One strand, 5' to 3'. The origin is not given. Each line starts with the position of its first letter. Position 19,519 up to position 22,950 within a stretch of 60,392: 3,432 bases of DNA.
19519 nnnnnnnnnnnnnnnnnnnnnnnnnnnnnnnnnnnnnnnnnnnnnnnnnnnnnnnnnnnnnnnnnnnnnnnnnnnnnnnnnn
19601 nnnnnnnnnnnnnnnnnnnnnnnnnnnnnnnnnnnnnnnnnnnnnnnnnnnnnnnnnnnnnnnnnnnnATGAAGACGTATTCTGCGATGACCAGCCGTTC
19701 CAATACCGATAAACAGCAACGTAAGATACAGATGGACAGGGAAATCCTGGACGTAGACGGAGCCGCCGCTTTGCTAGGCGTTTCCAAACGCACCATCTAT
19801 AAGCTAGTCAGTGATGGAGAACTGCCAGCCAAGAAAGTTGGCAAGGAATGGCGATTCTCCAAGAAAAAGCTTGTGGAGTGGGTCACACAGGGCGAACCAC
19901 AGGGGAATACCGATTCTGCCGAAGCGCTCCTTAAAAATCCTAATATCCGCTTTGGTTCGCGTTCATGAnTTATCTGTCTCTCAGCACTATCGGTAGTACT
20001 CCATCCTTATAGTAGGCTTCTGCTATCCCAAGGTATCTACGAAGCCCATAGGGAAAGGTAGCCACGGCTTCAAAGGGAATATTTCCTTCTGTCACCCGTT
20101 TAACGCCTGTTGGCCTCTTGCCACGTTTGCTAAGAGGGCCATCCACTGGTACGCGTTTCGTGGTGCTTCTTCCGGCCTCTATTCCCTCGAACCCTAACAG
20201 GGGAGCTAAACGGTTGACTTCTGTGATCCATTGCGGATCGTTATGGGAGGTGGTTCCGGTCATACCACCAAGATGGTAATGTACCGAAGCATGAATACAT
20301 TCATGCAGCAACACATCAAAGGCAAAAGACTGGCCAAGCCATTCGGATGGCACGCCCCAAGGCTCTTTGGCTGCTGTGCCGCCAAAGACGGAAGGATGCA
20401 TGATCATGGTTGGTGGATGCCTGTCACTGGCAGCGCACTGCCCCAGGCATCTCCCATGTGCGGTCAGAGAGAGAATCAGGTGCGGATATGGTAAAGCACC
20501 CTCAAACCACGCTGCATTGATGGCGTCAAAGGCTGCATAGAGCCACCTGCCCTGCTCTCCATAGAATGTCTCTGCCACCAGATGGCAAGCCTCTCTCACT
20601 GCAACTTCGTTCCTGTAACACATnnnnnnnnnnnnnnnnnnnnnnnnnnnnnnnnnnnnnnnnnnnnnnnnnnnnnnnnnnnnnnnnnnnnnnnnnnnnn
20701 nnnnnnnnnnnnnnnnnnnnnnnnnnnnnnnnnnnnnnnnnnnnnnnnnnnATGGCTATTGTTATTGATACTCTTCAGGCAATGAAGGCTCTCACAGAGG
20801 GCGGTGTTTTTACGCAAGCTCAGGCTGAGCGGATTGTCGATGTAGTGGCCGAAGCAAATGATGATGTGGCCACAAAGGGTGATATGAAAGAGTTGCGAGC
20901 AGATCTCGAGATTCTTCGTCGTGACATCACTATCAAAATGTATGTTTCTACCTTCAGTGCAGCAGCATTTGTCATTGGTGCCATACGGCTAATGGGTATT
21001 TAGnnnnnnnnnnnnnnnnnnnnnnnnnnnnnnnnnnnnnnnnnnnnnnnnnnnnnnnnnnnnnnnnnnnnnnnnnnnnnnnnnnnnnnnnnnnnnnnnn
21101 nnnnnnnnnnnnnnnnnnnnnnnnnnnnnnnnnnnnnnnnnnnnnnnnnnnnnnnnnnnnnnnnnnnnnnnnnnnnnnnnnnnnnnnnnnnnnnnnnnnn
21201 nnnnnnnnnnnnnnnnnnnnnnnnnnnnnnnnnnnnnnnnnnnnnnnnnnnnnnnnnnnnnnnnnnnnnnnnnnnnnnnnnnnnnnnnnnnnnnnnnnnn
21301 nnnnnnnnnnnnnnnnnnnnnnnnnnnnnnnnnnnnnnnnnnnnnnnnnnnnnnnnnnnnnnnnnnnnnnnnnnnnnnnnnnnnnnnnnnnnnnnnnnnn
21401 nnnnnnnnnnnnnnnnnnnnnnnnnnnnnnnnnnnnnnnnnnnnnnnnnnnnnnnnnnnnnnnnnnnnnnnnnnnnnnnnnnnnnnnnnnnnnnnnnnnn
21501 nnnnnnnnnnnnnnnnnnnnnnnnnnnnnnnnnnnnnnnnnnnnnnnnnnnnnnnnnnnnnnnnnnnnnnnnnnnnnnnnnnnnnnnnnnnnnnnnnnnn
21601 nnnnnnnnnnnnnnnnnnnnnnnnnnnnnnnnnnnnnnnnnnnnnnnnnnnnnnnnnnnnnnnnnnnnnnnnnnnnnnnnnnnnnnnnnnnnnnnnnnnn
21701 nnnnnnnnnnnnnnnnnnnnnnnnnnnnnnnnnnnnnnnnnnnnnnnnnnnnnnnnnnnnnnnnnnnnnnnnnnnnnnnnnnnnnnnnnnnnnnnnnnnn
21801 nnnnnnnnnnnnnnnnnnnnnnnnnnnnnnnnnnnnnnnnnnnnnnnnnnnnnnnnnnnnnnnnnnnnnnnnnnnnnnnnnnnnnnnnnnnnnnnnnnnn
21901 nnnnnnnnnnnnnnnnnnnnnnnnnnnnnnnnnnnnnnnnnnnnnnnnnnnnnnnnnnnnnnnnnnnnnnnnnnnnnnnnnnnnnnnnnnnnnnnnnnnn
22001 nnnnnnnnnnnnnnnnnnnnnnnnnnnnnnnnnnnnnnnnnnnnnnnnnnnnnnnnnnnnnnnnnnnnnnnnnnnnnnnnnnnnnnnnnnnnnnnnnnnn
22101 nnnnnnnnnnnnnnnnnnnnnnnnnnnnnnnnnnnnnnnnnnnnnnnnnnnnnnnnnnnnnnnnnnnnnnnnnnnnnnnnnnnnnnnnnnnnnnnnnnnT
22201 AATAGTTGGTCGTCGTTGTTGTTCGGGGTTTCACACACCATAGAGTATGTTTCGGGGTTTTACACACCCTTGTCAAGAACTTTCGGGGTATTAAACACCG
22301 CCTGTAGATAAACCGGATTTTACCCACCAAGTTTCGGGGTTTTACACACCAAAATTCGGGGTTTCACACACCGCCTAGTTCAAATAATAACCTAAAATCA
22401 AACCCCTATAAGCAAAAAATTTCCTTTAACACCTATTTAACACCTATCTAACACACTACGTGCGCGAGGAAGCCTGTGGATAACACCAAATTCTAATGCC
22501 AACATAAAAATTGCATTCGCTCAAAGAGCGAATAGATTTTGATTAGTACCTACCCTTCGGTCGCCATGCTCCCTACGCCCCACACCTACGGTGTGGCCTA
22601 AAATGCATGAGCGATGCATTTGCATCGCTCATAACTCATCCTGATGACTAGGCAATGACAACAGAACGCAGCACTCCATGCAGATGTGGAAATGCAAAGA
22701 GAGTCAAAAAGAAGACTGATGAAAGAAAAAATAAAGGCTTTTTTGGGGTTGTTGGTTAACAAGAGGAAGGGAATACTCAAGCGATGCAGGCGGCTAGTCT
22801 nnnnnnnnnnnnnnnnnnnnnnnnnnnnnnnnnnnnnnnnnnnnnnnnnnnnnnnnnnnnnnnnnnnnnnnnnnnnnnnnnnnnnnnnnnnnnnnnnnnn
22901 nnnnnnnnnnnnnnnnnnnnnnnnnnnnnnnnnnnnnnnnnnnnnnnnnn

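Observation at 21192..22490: Complete iteron-type plasmid replication origin (RepA, 5 iterons, AT-rich stretch, DnaA box)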

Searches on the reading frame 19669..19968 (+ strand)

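Call 45: search_protein_families(library=ncbifam, proteins=[window:19669-19968:+], max_evalue=0.001)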
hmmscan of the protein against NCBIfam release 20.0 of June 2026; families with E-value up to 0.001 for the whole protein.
window:19669-19968:+ (99 aa): 3 families
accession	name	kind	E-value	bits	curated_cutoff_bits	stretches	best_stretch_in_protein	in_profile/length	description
NF047737.1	antiphage_MADS1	equivalog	3.3e-15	56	80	1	25-72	2-49/49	methylation-associated defense system helix-turn-helix domain-containing protein MAD1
TIGR01764.1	excise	domain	4.8e-15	55.6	28.8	1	29-74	4-49/49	excisionase family DNA-binding protein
NF040990.2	MamR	equivalog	8.7e-05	22.8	100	1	26-72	43-89/91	magnetosome protein MamR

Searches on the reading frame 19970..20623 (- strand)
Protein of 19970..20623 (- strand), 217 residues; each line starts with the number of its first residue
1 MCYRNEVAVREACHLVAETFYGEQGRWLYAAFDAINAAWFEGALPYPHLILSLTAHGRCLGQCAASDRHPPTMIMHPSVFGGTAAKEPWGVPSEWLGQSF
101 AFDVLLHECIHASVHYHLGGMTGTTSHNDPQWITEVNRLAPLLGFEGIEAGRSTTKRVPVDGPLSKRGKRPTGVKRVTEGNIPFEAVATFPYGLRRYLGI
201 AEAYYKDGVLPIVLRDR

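Call 5: search_protein_families(library=pfam, proteins=[window:19970-20623:-], max_evalue=0.01)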
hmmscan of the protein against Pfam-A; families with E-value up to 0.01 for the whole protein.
window:19970-20623:- (217 aa): 1 family
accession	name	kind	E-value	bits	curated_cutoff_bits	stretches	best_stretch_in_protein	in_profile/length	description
PF10263.15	SprT-like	-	0.00031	21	25.6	0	99-138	59-94/108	SprT-like family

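Call 45: search_protein_families(library=ncbifam, proteins=[window:19970-20623:-], max_evalue=0.001)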
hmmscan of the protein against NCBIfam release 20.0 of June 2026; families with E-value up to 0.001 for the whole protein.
window:19970-20623:- (217 aa): 0 families

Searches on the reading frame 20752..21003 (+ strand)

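Call 5: search_protein_families(library=pfam, proteins=[window:20752-21003:+], max_evalue=0.01)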
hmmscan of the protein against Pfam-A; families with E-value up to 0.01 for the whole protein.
window:20752-21003:+ (83 aa): 1 family
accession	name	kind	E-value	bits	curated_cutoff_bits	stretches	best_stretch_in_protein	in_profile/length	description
PF07798.16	CCDC90-like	-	5.7e-06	26.7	33.5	1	5-36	1-31/175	Coiled-coil domain-containing protein 90-like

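Call 85: search_protein_families(library=pfam, proteins=[window:20752-21003:+], max_evalue=0.05)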
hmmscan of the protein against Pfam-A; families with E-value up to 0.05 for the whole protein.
window:20752-21003:+ (83 aa): 1 family
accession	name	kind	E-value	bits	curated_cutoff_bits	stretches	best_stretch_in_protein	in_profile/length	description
PF07798.16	CCDC90-like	-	5.7e-06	26.7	33.5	1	5-36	1-31/175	Coiled-coil domain-containing protein 90-like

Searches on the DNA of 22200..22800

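Call 59: search_rna_families(source=window, start=22200, end=22800, threshold=evalue, max_evalue=5)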
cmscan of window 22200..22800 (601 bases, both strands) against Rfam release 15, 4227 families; matches with E-value up to 5: 2.
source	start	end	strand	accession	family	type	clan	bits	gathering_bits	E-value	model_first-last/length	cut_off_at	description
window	22648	22760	-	RF02706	TeloSII_ncR30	Gene; sRNA;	-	18.1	86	0.082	1-226/226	no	TeloSII non coding RNA 30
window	22716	22740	+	RF01100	PK-BYV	Cis-reg;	-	14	50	3.9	1-40/40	no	3'-terminal pseudoknot in BYV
